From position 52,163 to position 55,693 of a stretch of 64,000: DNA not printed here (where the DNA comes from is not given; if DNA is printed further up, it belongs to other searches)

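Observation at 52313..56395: Class II lanthipeptide locus: ProcM-like LanM divergent from an NHLP-leader precursor, wedged between a type IV secretion block and uvrC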

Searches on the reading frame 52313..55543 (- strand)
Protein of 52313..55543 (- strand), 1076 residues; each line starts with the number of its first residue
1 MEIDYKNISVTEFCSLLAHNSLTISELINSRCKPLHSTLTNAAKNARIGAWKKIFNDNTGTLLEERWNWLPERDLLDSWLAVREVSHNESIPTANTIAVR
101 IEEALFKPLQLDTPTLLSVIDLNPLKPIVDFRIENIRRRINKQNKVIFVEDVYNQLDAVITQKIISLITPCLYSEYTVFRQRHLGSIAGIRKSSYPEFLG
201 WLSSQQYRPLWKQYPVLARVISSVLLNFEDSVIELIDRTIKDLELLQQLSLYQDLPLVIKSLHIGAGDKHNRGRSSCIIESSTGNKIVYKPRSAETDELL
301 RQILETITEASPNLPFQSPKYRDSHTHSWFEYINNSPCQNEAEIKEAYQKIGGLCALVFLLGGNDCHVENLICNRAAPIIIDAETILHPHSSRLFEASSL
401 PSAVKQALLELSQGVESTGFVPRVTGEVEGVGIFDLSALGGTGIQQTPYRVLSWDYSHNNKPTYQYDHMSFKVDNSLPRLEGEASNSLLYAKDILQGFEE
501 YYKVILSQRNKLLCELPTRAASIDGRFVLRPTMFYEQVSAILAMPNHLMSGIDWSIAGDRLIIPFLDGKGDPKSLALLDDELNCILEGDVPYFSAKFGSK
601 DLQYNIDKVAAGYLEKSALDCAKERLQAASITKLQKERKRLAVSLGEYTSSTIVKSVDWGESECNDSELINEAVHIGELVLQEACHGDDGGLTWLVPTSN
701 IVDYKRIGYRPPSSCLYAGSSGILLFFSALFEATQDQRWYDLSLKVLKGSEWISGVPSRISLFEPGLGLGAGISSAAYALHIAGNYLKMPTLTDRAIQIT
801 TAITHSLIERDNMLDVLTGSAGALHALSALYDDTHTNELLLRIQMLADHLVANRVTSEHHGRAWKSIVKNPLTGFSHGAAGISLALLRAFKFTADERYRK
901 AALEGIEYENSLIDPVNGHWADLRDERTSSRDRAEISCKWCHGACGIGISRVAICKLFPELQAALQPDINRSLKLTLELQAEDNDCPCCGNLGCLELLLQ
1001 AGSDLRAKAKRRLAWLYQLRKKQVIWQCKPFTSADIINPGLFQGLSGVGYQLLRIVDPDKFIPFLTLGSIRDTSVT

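Call 3: search_protein_families(library=pfam, proteins=[window:52313-55543:-], max_evalue=0.1)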
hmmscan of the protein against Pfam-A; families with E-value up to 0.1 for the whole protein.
window:52313-55543:- (1076 aa): 2 families
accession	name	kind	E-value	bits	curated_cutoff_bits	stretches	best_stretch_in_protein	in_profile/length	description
PF13575.12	DUF4135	-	3.6e-85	286.9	29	1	214-595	1-377/378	Domain of unknown function (DUF4135)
PF05147.19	LANC_like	-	1.2e-56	192.2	23.2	1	716-1060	7-342/350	Lanthionine synthetase C-like protein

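Call 4: search_protein_families(library=ncbifam, proteins=[window:52313-55543:-], max_evalue=0.1)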
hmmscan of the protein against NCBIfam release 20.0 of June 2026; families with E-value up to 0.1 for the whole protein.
window:52313-55543:- (1076 aa): 3 families
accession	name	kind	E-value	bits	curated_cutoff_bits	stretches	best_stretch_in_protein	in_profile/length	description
TIGR03897.1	lanti_2_LanM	subfamily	1.6e-203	678.1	304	1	125-1058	3-932/932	type 2 lanthipeptide synthetase LanM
NF038150.1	lanthi_synth_IV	equivalog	1.4e-24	86.5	650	1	710-1055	503-843/851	class IV lanthionine synthetase LanL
NF038151.1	lanthi_synth_III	equivalog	7.5e-14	51.1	575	2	767-949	564-728/833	class III lanthionine synthetase LanKC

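Call 8: find_homologous_proteins(query=window:52316-55543:-, max_evalue=1e-20)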
Query window:52316-55543:- (1076 aa): 17 proteins with E <= 1e-20 among 8000 candidates.
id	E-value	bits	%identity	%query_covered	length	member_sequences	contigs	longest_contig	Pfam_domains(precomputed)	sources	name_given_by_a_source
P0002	0.0e+0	2470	100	100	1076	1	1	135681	PF13575.13,PF05147.20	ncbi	-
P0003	1.8e-121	425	30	85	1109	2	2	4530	PF13575.13,PF05147.20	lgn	-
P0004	2.8e-121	424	29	85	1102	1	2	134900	PF13575.13,PF05147.20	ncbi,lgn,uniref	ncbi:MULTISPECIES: type 2 lanthipeptide synthetase LanM family protein [unclassified Anabaena]|unire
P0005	9.1e-121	423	30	85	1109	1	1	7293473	PF13575.13,PF07944.19,PF05147.20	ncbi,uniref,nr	ncbi:type 2 lanthipeptide synthetase LanM family protein [Nostoc sp. GT001]|uniref:type 2 lanthipept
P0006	1.9e-119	418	29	85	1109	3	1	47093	PF13575.13,PF05147.20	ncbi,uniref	ncbi:type 2 lanthipeptide synthetase LanM family protein [Nostoc sp. PCC 9305]|uniref:type 2 lanthip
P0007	1.9e-119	418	29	86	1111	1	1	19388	PF13575.13,PF05147.20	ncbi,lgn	-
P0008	2.3e-100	355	29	85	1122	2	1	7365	PF13575.13,PF05147.20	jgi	-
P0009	1.7e-99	352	28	96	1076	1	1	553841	PF13575.13,PF05147.20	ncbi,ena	-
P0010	6.2e-94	334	28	83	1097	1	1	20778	PF13575.13,PF05147.20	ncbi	-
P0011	1.2e-92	330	28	97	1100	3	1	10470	PF13575.13,PF05147.20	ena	-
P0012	1.2e-89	320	27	79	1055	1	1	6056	PF13575.13,PF05147.20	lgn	-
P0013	1.2e-86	310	27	81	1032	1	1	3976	PF13575.13,PF05147.20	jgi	jgi:type 2 lantibiotic biosynthesis protein LanM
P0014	7.9e-86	307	27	97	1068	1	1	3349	PF13575.13,PF05147.20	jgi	jgi:type 2 lantibiotic biosynthesis protein LanM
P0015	2.8e-54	203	25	79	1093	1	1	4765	PF13575.13,PF05147.20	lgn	-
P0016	1.7e-50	190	25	84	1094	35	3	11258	PF13575.13,PF05147.20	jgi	jgi:class II lanthipeptide synthase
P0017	1.4e-47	180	24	84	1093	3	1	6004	PF13575.13,PF05147.20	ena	-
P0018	2.4e-29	120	24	58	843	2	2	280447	PF13575.13,PF05147.20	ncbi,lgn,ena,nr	ncbi:MAG: DUF4135 domain-containing protein [Anaerolineae bacterium]|nr:DUF4135 domain-containing pr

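Call 9: find_encoding_contigs(protein=P0002, flank=10000, max_places=3)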
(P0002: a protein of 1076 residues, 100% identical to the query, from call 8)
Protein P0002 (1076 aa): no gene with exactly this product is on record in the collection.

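Call 12: find_encoding_contigs(protein=P0009, flank=10000, max_places=3)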
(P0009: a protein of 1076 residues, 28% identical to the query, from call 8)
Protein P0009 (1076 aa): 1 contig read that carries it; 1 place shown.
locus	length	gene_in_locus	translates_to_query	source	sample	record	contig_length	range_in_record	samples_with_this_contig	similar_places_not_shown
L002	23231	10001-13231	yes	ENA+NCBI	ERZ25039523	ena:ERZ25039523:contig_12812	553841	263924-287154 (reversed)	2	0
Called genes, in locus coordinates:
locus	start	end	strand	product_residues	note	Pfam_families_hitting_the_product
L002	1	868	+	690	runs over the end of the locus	PF00723:Glyco_hydro_15, PF09136:Glucodextran_B (weak), PF09985:Glucodextran_C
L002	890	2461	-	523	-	-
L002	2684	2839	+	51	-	-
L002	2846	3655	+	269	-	PF13375:RnfC_N (weak), PF00364:Biotin_lipoyl, PF25973:BSH_CzcB (faint)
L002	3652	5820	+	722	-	PF03412:Peptidase_C39, PF00664:ABC_membrane, PF00005:ABC_tran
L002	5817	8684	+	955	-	PF00664:ABC_membrane, PF00005:ABC_tran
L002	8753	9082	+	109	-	PF02979:NHase_alpha (faint), PF14407:Frankia_peptide (faint)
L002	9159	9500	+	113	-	PF14407:Frankia_peptide (weak), PF02979:NHase_alpha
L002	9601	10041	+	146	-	PF14407:Frankia_peptide (weak), PF02979:NHase_alpha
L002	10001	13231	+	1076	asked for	PF13575:DUF4135, PF05147:LANC_like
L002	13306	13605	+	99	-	PF02979:NHase_alpha, PF14407:Frankia_peptide (weak)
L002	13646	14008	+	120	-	PF02979:NHase_alpha (faint)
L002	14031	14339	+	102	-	PF14407:Frankia_peptide (weak), PF02979:NHase_alpha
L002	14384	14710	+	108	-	PF02979:NHase_alpha (weak)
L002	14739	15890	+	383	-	-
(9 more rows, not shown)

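Call 37: find_related_loci(query=window:52316-55543:-, collection=genome_contigs, flank=10000)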
Query window:52316-55543:- (1076 aa) in genome_contigs; peptide patterns used: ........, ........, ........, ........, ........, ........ (x = any residue, [..] = any of these).
14 stretches matched a pattern, but none encodes a relative of the query by tblastn (E <= 1e-3).

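Call 41: search_solved_structures(query=window:52316-55543:-, show_alignments=1, max_evalue=0.001)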
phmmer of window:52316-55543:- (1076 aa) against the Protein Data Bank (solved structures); distinct sequences matched with E-value up to 0.001: 2.
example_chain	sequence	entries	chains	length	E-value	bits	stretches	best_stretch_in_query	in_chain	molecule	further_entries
6st5_A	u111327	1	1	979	1.5e-69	238.1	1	163-1059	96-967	LicM2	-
5dzt_A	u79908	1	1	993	2.3e-35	124.9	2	141-654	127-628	CylM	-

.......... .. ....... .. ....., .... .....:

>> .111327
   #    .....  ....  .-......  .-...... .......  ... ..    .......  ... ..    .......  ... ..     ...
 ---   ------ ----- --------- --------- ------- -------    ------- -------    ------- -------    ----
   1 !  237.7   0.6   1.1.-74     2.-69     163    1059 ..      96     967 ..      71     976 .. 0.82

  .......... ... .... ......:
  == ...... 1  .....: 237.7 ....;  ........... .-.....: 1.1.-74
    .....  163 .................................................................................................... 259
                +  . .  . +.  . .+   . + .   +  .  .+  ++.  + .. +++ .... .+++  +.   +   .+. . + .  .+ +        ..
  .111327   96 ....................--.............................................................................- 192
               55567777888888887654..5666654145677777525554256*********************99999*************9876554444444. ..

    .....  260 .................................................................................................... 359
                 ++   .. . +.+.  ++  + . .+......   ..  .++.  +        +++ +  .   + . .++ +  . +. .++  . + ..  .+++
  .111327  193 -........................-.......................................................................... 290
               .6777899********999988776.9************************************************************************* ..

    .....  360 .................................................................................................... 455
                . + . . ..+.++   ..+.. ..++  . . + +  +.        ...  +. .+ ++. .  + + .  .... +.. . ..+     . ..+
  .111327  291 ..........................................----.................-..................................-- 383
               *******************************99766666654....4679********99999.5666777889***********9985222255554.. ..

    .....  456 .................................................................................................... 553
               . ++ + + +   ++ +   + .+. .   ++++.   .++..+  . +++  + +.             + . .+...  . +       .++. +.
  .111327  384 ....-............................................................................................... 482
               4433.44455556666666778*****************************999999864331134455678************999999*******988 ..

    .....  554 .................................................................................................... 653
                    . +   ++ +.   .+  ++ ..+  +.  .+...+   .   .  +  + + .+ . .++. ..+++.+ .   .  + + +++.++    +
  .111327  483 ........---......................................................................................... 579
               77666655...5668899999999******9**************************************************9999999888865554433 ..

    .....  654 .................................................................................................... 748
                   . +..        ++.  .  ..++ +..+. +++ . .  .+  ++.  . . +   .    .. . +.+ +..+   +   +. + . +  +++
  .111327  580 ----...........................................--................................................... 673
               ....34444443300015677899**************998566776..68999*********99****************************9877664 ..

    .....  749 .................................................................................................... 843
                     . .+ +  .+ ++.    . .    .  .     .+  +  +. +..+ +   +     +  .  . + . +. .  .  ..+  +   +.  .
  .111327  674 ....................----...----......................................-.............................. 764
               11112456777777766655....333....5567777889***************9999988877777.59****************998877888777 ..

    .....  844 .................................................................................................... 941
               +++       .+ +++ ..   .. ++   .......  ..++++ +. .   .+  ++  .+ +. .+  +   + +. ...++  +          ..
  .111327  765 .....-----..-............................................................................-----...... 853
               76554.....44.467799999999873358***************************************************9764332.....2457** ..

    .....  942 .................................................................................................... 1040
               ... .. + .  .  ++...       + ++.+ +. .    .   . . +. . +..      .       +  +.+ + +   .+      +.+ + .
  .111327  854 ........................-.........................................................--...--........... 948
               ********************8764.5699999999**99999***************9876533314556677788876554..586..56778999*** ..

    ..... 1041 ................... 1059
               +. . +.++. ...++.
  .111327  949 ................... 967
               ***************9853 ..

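Call 46: find_encoding_contigs(protein=P0005, flank=8000, max_places=2)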
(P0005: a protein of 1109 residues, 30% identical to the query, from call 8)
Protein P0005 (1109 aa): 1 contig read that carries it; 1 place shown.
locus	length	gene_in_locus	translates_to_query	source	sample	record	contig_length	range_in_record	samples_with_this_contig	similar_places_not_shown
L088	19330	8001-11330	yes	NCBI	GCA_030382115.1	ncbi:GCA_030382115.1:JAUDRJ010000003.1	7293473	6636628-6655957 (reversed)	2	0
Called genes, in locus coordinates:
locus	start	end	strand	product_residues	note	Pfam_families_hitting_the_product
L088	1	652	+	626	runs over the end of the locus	PF13522:GATase_6, PF13537:GATase_7, PF00733:Asn_synthase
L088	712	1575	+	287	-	PF01177:Asp_Glu_race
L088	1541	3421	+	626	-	PF00501:AMP-binding, PF13193:AMP-binding_C, PF00550:PP-binding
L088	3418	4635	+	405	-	PF18563:TubC_N, PF00668:Condensation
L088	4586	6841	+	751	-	PF00668:Condensation, PF00501:AMP-binding, PF13193:AMP-binding_C, PF00550:PP-binding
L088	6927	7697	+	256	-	PF00975:Thioesterase, PF12697:Abhydrolase_6 (weak)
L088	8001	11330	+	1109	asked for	PF13575:DUF4135, PF05147:LANC_like, PF07944:Beta-AFase-like_GH127_cat (faint)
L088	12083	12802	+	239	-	-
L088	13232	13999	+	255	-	PF07082:DUF1350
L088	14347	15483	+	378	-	PF00072:Response_reg, PF07228:SpoIIE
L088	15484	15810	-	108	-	PF01740:STAS, PF13466:STAS_2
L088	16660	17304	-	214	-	PF13443:HTH_26, PF01025:GrpE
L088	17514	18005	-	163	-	PF00210:Ferritin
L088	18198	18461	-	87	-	PF02195:ParB_N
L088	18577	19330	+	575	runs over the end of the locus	PF08486:SpoIID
